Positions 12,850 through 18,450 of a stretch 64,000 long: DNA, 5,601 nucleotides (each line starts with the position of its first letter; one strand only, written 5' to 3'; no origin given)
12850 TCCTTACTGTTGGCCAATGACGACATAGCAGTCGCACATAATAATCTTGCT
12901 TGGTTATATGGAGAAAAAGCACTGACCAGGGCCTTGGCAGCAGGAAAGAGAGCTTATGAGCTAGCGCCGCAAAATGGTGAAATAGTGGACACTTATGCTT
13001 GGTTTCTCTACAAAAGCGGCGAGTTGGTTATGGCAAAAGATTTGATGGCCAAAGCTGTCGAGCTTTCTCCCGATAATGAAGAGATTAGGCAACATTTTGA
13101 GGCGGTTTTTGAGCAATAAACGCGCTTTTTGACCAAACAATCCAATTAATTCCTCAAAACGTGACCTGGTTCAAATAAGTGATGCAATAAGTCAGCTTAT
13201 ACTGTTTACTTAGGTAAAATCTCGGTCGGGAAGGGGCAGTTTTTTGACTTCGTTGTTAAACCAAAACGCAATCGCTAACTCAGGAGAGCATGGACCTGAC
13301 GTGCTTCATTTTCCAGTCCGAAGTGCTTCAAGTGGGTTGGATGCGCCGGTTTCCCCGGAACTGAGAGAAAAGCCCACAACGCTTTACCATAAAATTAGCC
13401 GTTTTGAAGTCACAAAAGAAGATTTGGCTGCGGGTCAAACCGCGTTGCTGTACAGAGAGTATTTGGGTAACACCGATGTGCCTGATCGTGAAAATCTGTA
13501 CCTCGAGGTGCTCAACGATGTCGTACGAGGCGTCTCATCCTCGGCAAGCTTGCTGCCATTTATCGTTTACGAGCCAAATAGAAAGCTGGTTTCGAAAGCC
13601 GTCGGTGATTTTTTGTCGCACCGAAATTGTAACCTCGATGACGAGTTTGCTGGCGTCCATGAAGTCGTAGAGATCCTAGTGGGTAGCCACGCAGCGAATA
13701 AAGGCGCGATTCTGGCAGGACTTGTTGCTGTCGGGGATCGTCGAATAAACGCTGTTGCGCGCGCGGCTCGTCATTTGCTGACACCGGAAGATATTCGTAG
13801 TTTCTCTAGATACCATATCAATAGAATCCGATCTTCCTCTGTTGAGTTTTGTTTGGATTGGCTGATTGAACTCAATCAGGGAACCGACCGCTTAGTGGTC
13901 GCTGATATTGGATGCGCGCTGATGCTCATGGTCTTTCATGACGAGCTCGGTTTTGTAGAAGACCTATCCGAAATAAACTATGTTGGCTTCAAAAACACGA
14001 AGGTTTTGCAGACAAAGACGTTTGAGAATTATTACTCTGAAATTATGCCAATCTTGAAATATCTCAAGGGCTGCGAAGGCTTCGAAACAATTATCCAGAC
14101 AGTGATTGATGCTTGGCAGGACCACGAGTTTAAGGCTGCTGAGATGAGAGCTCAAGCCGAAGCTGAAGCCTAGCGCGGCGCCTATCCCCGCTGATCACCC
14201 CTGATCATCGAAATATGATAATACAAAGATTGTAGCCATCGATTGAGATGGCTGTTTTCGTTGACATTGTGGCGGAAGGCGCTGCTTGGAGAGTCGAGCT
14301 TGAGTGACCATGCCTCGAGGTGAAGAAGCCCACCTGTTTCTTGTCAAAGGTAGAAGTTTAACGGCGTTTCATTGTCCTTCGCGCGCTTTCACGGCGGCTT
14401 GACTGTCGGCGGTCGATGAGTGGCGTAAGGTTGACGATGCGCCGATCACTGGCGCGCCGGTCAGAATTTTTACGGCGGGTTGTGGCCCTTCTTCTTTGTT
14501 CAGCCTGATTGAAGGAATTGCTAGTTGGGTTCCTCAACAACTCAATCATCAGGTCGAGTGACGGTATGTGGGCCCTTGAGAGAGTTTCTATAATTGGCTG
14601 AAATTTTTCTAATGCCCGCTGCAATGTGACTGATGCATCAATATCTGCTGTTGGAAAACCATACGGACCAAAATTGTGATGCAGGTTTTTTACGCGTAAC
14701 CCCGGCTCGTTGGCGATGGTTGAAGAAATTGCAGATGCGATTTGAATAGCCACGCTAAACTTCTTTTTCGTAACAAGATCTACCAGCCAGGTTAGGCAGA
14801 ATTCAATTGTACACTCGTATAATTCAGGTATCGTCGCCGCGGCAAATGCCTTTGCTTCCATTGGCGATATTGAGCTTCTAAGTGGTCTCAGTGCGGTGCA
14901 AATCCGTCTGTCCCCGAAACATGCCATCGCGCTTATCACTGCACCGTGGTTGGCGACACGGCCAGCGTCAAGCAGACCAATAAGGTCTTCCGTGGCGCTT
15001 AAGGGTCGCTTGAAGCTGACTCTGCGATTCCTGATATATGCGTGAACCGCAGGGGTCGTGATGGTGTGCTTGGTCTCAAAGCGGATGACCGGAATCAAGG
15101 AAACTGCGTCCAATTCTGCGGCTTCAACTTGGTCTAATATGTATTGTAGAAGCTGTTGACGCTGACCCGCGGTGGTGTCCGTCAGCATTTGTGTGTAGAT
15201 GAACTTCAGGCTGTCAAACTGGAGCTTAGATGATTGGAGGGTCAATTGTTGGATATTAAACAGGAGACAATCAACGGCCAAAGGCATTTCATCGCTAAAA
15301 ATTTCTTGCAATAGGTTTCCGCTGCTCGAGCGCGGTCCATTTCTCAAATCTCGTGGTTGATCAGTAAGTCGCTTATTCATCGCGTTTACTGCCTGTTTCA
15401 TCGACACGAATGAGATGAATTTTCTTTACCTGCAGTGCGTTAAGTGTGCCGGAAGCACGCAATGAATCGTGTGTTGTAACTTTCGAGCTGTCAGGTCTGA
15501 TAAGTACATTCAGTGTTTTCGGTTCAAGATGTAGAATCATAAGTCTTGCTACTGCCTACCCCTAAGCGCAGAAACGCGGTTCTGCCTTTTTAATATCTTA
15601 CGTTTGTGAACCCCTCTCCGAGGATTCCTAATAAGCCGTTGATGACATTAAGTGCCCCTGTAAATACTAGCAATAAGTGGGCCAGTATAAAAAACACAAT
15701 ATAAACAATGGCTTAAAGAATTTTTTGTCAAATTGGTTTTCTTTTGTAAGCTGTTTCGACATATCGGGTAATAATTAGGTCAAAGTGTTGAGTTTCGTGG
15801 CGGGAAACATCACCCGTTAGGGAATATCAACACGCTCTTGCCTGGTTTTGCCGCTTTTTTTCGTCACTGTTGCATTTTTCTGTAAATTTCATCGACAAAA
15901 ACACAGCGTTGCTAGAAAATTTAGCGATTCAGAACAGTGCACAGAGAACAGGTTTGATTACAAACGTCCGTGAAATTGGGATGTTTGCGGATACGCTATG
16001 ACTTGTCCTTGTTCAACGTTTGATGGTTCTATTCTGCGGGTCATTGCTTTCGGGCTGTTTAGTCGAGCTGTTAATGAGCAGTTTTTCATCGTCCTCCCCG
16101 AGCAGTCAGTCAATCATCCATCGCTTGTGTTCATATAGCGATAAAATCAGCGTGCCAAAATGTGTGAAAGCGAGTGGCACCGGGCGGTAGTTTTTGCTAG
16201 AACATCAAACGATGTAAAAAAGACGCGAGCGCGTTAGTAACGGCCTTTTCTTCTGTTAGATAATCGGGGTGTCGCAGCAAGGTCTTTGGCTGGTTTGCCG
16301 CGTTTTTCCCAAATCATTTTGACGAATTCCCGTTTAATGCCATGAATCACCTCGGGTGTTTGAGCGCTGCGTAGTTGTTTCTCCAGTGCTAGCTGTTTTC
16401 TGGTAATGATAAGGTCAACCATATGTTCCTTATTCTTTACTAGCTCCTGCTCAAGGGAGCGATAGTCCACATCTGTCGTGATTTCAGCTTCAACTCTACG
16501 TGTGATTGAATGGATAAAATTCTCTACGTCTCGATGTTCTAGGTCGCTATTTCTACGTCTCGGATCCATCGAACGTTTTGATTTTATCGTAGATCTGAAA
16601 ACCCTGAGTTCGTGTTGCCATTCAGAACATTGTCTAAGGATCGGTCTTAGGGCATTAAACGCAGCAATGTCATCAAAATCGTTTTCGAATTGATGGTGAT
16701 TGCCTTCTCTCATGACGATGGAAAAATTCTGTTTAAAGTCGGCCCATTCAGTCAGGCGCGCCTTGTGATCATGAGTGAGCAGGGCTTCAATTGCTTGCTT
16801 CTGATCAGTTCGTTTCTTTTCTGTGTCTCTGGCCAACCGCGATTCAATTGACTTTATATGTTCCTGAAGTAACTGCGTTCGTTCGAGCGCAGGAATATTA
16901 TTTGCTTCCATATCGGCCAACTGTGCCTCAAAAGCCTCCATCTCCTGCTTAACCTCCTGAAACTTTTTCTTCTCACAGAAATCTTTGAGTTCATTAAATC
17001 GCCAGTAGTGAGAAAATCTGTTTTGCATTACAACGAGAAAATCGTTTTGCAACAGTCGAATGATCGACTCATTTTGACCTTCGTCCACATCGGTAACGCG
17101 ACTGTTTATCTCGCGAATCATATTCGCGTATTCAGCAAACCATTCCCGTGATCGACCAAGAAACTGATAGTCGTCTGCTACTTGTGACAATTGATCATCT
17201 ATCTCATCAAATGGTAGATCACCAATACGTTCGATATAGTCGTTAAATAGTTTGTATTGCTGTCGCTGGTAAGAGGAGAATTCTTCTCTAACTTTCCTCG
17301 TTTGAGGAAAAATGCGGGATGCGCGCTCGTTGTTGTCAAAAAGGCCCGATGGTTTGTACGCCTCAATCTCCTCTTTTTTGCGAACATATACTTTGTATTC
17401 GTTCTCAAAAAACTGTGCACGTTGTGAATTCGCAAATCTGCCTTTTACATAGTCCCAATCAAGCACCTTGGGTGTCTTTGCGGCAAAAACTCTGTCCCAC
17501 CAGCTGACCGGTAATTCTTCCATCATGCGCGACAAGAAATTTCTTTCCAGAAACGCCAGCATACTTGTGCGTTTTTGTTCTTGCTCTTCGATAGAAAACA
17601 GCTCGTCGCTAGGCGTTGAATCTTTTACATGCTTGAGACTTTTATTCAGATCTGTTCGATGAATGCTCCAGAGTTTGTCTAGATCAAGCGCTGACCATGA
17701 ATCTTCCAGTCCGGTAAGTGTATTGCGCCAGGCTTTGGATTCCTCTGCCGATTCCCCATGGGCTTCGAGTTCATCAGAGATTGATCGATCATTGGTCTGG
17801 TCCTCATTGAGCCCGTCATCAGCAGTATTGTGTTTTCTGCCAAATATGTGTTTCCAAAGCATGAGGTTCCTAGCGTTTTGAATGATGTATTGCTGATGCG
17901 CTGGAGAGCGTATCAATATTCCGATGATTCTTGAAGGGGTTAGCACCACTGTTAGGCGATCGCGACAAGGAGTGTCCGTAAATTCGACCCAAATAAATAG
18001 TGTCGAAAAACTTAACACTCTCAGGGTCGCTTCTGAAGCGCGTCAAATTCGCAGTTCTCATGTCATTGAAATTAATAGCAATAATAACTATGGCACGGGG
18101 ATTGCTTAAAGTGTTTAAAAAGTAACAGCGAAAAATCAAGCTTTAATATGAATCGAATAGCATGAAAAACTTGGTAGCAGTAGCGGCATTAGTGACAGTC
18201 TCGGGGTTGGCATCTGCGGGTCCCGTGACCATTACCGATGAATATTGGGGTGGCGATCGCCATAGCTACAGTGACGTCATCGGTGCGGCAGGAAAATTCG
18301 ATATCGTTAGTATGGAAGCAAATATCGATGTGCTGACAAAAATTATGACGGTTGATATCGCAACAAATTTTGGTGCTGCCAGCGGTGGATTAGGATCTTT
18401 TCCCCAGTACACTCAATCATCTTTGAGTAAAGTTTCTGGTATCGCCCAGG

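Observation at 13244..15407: Convergent pair of paralogous genes from an unrecognised family, directly downstream of prsT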

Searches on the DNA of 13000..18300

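Call 50: search_rna_families(source=window, start=13000, end=18300, threshold=evalue, max_evalue=1)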
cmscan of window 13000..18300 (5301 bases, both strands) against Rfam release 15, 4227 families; matches with E-value up to 1: 0.
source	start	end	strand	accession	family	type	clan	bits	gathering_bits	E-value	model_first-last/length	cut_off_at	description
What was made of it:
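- Rfam finds nothing in the region (call 50).
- Tried and rejected: An Rfam scan of 13000-18300, looking for a riboswitch in the long B leader (call 50).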

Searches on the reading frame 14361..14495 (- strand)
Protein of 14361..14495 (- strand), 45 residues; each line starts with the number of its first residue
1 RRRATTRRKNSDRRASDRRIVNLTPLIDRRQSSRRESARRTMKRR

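Call 82: find_homologous_proteins(query=A3, max_evalue=0.01)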
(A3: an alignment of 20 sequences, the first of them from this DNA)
Query A3 (20 sequences): 8000 candidates shared short words with the query, none scored E <= 0.01.
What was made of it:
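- Tried and rejected: A tail-only profile search of 5.8 billion proteins, to see whether the arginine-rich tail is a module on other proteins (call 82).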

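Call 90: search_solved_structures(query=A3, max_evalue=10)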
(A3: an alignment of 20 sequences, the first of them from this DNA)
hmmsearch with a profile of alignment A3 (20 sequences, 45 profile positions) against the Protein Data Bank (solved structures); distinct sequences matched with E-value up to 10: 0.

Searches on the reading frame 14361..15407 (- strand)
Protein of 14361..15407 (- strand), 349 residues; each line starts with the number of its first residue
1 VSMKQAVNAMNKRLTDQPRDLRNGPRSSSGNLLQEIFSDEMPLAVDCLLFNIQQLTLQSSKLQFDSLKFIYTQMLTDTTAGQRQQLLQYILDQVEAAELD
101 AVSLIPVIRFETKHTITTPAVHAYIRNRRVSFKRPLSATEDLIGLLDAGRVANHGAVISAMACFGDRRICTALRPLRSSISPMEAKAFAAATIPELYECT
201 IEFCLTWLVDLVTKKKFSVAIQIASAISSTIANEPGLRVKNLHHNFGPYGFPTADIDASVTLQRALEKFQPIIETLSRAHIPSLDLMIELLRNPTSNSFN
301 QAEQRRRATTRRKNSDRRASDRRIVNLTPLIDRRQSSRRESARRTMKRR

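Call 4: search_protein_families(library=pfam, proteins=[window:14361-15407:-], max_evalue=1)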
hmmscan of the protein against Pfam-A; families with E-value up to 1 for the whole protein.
window:14361-15407:- (349 aa): 0 families

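Call 5: search_protein_families(library=ncbifam, proteins=[window:14361-15407:-], max_evalue=1)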
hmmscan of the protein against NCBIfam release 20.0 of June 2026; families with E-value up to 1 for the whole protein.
window:14361-15407:- (349 aa): 1 family
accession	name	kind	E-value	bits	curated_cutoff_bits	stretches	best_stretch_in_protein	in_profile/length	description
NF008027.1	PRK10757.1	equivalog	0.17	10.7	332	1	75-152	124-201/267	inositol-1-monophosphatase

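Call 8: find_homologous_proteins(query=window:14361-15407:-)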
Query window:14361-15407:- (349 aa): 10 proteins with E <= 0.001 among 2533 candidates.
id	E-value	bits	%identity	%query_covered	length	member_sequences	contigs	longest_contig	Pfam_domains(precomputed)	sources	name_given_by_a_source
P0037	1.6e-217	739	100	97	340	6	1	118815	-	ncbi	-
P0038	4.7e-145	501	67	98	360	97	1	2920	-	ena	-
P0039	2.3e-143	495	66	98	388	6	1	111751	-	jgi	-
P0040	5.4e-137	475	68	91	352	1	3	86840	-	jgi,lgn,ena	-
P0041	4.6e-132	458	64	91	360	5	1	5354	-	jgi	jgi:hypothetical protein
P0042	1.2e-127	444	63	91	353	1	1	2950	-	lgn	-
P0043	1.2e-73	267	41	91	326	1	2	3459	-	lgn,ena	-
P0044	3.5e-68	249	40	91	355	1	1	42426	-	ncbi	-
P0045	3.8e-63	232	38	87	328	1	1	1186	-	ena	-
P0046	3.9e-62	229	36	95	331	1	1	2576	-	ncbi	-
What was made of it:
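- Checked: A database copy of B starts 9 codons later and is 340 aa (call 8).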

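Call 28: search_protein_families(library=padloc, proteins=[window:14361-15407:-], max_evalue=1)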
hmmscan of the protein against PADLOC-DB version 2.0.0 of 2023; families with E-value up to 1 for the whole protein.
window:14361-15407:- (349 aa): 0 families

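Call 60: predict_structure(alignment_id=A2)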
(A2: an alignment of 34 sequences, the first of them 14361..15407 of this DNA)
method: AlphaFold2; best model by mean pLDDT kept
length: 349 residues; sequences in the alignment: 34
mean_pLDDT: 85.4   pTM: 0.78
mean pLDDT of the five models: 85.4, 83.7, 82.1, 81.7, 81.6
residues with pLDDT >= 90: 237; 70-90: 35; 50-70: 53; < 50: 24
segments of 3 or more residues with pLDDT < 50: 1-6, 8-23
pLDDT, mean of each block of 10 residues (from residue 1): 48 44 56 92 97 93 95 97 97 95 97 97 95 92 96 98 96 95 97 95 98 97 96 93 77 83 96 97 94 78 67 55 52 64 70
secondary structure, 60 per line:
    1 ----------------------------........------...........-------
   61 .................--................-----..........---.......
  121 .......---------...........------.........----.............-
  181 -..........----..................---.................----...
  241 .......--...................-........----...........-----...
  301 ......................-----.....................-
elements in order: H29-36 H43-53 H61-77 H80-95 H101-110 H114-127 H137-147 H154-162 H167-179 H182-191 H198-213 H217-233 E238-247 E250-261 H262-268 H270-277 H282-292 H298-322 H328-348
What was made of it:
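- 14358..15407 (-): Gene B: 349-aa paralog of A. AlphaFold2 pLDDT 85.4 with the same helix order plus a hairpin (call 60).
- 14361..14522 (-): Arginine-rich C-terminal tail of B (aa 296-349, net charge +13.5). Consensus: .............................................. Modelled at low confidence as two helices (call 60).
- On PilZ-type c-di-GMP receptors: No PilZ hit (call 4) and no barrel in the model (call 60).
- There is no PilZ hit, no beta-barrel and no second PilZ motif (calls 4, 60).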

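Call 64: fold_search(model_id=the predicted structure, library=pdb)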
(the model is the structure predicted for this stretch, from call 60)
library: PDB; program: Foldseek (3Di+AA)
matches with E <= 10: 822; with E <= 0.001: 0
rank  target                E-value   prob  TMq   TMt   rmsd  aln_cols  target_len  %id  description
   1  8y9r_B                1.3e-02  0.99  0.34  0.40   8.9       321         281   10  Crystal structure of Spiral2 microtubule-binding domain from Physcomitrella patens (released 2024-12-18)
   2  5mfc_A                1.7e-02  0.93  0.25  0.29  13.5       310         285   14  Designed armadillo repeat protein YIIIM5AII in complex with (KR)4-GFP (released 2017-07-19)
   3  9qpq_I                2.9e-02  0.91  0.28  0.30  16.8       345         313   11  The structure of the COPI leaf bound to GOLPH3 (released 2025-10-22)
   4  6s9p_B                3.0e-02  0.94  0.28  0.29  12.3       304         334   15  Designed Armadillo Repeat protein internal Lock2 fused to target peptide KRKAKITWKR (released 2020-02-19)
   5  8y9r_A                3.2e-02  0.98  0.34  0.40   8.5       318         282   11  Crystal structure of Spiral2 microtubule-binding domain from Physcomitrella patens (released 2024-12-18)
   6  6vfk_B                3.5e-02  0.33  0.15  0.18  16.4       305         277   13  De novo designed tetrahedral nanoparticle T33_dn10 displaying 4 copies of BG505-SOSIP trimer on the surface (released 2020-07-22)
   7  8d00                  5.2e-02  0.97  0.34  0.39   9.3       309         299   12  Structure of the Arabidopsis thaliana SPIRAL2 TOG domain (released 2023-11-29)
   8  4rv1_C                5.9e-02  0.82  0.26  0.23  12.1       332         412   13  Crystal Structure of Engineered Protein. Northeast Structural Genomics Consortium (NESG) Target OR497. (released 2014-12-10)
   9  7pks_d                6.2e-02  0.92  0.31  0.16  13.2       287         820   10  Structural basis of Integrator-mediated transcription regulation (released 2021-12-08)
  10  7qnp_AAA              6.5e-02  0.57  0.19  0.25  14.3       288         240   13  Designed Armadillo repeat protein N(A4)M4C(AII) co-crystallized with hen egg white lysozyme (released 2022-06-08)
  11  6deh_A                8.3e-02  0.18  0.13  0.14  20.3       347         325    8  Structure of LpnE Effector Protein from Legionella pneumophila (sp. Philadelphia) (released 2018-12-19)
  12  6swu_A                1.1e-01  0.30  0.18  0.20  16.8       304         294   12  Crystal structure of the TPR domain of KLC1 in complex with an engineered high-affinity cargo peptide. (released 2020-09-30)
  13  6sa8_A                1.2e-01  0.75  0.27  0.17  11.9       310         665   14  ring-like DARPin-Armadillo fusion H83_D01 (released 2019-11-20)
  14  5mfm_F                1.2e-01  0.63  0.25  0.26  13.5       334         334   14  Designed armadillo repeat protein peptide fusion YIIIM6AII_GS11_(KR)5 (released 2017-09-13)
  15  6s9o_B                1.3e-01  0.69  0.23  0.24  12.0       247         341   16  Designed Armadillo Repeat protein internal Lock1 fused to target peptide KRKRKLKFKR (released 2020-02-19)
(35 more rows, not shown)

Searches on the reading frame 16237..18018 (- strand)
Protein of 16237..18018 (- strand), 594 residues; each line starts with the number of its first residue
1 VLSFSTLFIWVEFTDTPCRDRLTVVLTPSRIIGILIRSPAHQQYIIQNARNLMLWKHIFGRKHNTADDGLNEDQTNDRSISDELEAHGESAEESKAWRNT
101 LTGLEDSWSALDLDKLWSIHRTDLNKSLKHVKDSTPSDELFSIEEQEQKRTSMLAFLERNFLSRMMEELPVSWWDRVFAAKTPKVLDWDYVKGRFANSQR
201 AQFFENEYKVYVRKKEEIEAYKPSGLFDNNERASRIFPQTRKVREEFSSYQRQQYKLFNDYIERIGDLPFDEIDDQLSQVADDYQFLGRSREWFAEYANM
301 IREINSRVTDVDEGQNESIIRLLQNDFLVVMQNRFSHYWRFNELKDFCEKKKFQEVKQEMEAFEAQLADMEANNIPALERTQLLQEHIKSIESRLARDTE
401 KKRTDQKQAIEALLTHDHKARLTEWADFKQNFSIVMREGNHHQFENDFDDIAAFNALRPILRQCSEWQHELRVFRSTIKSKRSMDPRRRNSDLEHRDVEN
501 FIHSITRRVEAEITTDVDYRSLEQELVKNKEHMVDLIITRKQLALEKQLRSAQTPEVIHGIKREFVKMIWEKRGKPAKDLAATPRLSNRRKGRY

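Call 4: search_protein_families(library=pfam, proteins=[window:16237-18018:-], max_evalue=1)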
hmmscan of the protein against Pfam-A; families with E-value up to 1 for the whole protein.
window:16237-18018:- (594 aa): 1 family
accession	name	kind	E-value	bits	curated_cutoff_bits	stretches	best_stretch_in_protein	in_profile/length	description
PF06810.17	Phage_scaffold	-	0.17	12.3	35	1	347-415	30-104/170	Phage capsid assembly scaffolding protein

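Call 5: search_protein_families(library=ncbifam, proteins=[window:16237-18018:-], max_evalue=1)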
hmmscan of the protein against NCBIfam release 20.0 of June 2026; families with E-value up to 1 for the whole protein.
window:16237-18018:- (594 aa): 2 families
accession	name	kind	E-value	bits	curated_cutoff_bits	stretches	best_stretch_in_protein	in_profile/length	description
NF002137.0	PRK00977.1-1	equivalog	0.38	10.7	94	1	358-426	6-76/80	exodeoxyribonuclease VII small subunit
NF004871.0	PRK06228.1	equivalog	0.55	10.1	135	1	122-167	85-129/133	F0F1 ATP synthase subunit epsilon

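Call 28: search_protein_families(library=padloc, proteins=[window:16237-18018:-], max_evalue=1)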
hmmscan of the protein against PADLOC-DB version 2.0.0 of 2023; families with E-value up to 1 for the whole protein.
window:16237-18018:- (594 aa): 0 families
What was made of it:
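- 16234..18018 (-): Gene C: conserved unknown protein (ORF of 594 aa; the likely start is near M53). It often travels with A and B. No Pfam, NCBIfam or PADLOC hit (calls 4, 5, 28).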
